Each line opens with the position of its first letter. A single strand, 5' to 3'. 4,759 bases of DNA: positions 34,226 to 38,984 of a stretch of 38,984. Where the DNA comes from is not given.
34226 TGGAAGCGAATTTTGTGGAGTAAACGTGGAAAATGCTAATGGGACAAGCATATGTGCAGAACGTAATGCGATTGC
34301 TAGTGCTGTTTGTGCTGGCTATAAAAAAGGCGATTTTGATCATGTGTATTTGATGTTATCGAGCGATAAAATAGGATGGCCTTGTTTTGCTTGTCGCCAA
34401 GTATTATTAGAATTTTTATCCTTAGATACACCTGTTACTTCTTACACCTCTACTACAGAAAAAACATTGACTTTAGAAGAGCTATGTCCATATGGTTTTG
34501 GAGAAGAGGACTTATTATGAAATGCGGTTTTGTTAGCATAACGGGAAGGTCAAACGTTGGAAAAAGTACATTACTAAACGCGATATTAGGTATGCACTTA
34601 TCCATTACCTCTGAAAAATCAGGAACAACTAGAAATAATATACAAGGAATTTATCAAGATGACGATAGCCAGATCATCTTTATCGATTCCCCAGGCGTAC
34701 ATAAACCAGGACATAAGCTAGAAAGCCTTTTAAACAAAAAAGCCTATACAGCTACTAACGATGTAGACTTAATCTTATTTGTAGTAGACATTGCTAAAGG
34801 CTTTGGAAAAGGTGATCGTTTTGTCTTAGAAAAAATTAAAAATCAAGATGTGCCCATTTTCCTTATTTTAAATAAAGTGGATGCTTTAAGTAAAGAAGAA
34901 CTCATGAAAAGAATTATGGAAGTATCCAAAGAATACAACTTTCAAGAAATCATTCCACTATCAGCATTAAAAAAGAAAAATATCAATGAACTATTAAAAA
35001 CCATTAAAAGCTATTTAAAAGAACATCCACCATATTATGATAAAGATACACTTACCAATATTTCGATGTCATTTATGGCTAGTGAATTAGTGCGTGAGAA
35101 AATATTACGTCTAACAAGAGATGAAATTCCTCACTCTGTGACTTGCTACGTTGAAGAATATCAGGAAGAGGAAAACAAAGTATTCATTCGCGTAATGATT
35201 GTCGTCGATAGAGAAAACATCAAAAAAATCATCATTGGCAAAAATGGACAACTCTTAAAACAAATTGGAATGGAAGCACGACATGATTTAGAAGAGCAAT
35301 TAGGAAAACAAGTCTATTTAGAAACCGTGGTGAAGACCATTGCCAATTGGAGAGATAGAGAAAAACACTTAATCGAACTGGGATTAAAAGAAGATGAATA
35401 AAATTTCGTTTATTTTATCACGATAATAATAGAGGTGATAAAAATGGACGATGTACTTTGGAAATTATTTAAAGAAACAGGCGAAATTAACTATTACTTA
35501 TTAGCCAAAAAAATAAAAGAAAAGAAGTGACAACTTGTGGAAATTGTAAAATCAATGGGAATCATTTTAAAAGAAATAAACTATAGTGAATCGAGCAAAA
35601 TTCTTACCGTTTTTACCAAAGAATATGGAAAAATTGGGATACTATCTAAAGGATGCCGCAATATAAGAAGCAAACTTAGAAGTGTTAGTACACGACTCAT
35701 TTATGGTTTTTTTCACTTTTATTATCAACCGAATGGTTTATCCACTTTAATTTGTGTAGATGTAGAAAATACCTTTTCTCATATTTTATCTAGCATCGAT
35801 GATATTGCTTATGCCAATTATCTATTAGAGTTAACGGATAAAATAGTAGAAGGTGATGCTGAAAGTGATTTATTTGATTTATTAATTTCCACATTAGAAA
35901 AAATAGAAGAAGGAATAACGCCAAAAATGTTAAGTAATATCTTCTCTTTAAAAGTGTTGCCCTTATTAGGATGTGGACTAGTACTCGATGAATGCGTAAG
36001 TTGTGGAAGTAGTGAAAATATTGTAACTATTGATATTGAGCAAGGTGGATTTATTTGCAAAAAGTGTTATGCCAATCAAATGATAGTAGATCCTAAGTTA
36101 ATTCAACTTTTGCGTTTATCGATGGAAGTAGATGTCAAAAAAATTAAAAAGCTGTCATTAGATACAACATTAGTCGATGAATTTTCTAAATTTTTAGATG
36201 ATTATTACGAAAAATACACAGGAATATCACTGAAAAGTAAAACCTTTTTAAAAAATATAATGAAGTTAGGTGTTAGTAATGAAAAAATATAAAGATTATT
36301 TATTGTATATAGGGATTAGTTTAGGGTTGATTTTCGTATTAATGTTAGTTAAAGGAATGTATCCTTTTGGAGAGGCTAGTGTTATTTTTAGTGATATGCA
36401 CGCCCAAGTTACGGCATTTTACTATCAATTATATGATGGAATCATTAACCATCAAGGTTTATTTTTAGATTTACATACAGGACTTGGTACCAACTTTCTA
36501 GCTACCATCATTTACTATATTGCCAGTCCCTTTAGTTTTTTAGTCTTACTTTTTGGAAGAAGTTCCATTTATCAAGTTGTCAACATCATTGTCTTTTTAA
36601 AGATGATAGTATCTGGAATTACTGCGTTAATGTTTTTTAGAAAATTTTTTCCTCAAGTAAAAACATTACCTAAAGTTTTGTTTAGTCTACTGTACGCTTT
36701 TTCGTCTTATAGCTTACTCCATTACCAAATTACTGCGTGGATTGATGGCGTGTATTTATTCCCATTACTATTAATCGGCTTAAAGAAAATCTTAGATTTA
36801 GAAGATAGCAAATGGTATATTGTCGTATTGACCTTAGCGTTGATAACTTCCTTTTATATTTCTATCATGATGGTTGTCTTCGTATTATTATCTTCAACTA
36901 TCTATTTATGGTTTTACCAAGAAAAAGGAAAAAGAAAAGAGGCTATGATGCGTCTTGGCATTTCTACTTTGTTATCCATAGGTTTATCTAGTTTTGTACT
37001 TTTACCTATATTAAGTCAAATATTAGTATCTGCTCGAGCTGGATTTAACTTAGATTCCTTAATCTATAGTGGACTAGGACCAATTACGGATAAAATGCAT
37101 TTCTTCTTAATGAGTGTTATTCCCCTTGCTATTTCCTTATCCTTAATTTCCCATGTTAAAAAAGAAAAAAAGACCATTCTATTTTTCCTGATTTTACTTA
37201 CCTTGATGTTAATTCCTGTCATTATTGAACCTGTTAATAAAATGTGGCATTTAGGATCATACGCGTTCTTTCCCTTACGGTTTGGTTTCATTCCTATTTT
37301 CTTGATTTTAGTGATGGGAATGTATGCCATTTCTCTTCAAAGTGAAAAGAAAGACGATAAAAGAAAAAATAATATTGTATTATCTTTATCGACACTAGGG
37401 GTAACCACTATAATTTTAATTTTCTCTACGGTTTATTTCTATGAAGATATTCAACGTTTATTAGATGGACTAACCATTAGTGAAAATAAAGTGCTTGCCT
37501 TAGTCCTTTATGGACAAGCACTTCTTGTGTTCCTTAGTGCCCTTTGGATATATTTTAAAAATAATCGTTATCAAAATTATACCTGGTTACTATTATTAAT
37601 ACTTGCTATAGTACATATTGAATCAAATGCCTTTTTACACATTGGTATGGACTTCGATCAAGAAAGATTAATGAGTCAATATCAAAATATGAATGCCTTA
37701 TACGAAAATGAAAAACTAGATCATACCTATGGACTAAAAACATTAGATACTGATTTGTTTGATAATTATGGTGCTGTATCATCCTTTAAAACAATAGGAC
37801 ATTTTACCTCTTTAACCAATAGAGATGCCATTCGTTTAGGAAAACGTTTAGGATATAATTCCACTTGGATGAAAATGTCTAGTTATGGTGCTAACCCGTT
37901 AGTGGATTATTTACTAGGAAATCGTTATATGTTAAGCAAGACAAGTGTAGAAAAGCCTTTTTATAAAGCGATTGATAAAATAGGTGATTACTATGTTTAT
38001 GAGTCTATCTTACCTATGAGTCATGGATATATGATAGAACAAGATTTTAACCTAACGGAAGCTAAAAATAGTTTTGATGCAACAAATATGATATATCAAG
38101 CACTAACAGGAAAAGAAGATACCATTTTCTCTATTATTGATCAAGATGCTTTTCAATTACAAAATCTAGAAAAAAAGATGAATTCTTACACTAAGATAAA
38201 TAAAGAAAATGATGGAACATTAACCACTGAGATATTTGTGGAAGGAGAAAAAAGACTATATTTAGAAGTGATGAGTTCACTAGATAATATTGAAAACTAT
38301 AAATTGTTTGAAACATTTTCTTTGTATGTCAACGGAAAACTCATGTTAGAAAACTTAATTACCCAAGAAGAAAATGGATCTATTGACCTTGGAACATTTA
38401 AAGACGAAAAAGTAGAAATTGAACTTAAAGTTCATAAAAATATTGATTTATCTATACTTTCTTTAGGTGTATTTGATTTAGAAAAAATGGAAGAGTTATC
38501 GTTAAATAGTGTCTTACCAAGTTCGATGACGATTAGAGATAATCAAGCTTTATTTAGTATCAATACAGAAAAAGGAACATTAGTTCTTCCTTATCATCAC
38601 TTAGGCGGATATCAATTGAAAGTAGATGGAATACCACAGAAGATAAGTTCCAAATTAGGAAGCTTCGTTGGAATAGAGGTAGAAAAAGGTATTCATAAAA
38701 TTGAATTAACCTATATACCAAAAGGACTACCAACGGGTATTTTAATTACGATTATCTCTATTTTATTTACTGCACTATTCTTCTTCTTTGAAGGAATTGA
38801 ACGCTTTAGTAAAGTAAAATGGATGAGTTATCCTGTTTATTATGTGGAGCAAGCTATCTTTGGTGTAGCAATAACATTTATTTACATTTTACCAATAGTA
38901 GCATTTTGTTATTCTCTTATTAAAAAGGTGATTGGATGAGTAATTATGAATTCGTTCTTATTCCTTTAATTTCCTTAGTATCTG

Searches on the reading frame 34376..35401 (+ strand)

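Call 51: search_protein_families(library=ncbifam, proteins=[window:34376-35401:+], max_evalue=0.01)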
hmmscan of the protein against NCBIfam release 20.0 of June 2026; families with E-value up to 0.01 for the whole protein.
window:34376-35401:+ (341 aa): 39 families (the best 25 are shown)
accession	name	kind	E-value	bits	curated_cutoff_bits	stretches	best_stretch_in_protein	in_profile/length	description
NF000908.1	PRK00089.1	equivalog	4.9e-104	347.7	237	1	48-336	1-290/291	GTPase Era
TIGR00436.1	era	equivalog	1.6e-87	293.3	116.25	1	51-320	1-270/270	GTPase Era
TIGR03594.1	GTPase_EngA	equivalog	2.1e-34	119.3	306.7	1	53-219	3-165/432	ribosome biogenesis GTPase Der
TIGR00231.1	small_GTP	domain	9e-27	93.8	42.5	1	48-211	1-163/164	GTP-binding protein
TIGR03918.1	GTP_HydF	equivalog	2.4e-24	85.9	325.55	1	53-217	10-170/392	[FeFe] hydrogenase H-cluster maturation GTPase HydF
TIGR00450.1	mnmE_trmE_thdF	equivalog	9.7e-23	80.9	252.6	1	53-227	212-379/446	tRNA uridine-5-carboxymethylaminomethyl(34) synthesis GTPase MnmE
NF003661.0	PRK05291.1-3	equivalog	1e-20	74.6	380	1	44-218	209-374/448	tRNA uridine-5-carboxymethylaminomethyl(34) synthesis GTPase MnmE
NF007071.0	PRK09518.1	equivalog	1e-20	73.9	953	1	50-218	271-435/706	bifunctional cytidylate kinase/GTPase Der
NF002828.0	PRK03003.1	equivalog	1e-20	73.8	631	1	51-219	41-205/477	ribosome biogenesis GTPase Der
TIGR03598.1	GTPase_YsxC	equivalog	5.1e-20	71.9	124.45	1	53-210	21-185/186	ribosome biogenesis GTP-binding protein YihA/YsxC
TIGR00437.1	feoB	equivalog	4.3e-14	52.1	315.65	1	57-240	1-180/594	ferrous iron transport protein B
TIGR03156.1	GTP_HflX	equivalog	4.8e-13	48.7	216.75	1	52-213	191-350/351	GTPase HflX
TIGR03596.1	GTPase_YlqF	equivalog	8.9e-12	44.9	208.2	2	44-111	112-176/276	ribosome biogenesis GTPase YlqF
TIGR03597.1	GTPase_YqeH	equivalog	2.1e-11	43.6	297.4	2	54-122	159-228/361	ribosome biogenesis GTPase YqeH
NF008956.1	PRK12299.1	equivalog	7.2e-11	41.6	300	1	53-215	161-326/327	GTPase ObgE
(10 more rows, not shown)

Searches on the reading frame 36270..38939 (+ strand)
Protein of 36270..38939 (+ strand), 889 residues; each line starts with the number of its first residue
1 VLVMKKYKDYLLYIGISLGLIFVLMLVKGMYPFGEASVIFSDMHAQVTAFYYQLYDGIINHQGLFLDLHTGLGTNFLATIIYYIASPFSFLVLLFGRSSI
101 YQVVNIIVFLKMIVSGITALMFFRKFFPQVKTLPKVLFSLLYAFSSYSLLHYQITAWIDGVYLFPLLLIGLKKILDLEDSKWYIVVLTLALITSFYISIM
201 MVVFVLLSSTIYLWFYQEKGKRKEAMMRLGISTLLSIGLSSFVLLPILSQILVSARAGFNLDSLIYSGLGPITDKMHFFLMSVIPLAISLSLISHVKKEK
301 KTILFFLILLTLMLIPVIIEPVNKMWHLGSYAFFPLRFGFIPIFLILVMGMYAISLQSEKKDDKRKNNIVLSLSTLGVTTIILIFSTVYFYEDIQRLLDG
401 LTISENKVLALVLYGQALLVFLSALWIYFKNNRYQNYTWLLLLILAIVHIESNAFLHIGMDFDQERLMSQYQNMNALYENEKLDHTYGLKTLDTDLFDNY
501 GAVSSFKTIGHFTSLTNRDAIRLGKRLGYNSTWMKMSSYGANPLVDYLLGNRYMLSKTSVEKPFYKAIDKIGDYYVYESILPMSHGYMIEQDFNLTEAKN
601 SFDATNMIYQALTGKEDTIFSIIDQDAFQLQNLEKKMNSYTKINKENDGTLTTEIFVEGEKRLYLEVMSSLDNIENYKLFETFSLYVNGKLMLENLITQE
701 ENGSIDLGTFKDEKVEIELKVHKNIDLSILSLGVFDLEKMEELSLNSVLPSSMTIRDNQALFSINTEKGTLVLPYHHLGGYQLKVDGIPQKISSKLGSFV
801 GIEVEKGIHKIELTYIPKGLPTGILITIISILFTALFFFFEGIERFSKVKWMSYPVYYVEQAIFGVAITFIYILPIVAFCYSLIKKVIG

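Call 51: search_protein_families(library=ncbifam, proteins=[window:36270-38939:+], max_evalue=0.01)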
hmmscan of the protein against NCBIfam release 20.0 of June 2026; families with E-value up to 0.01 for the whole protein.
window:36270-38939:+ (889 aa): 2 families
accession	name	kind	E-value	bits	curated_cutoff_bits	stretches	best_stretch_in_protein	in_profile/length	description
NF047590.1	GlcsyltransPgfM2Strep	equivalog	4.9e-40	137.5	1500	2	281-834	323-873/884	glycosyltransferase PgfM2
NF047589.1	GlcsyltransPgfM1Strep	equivalog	1.9e-29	102.3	1400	3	557-835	663-948/955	glycosyltransferase PgfM1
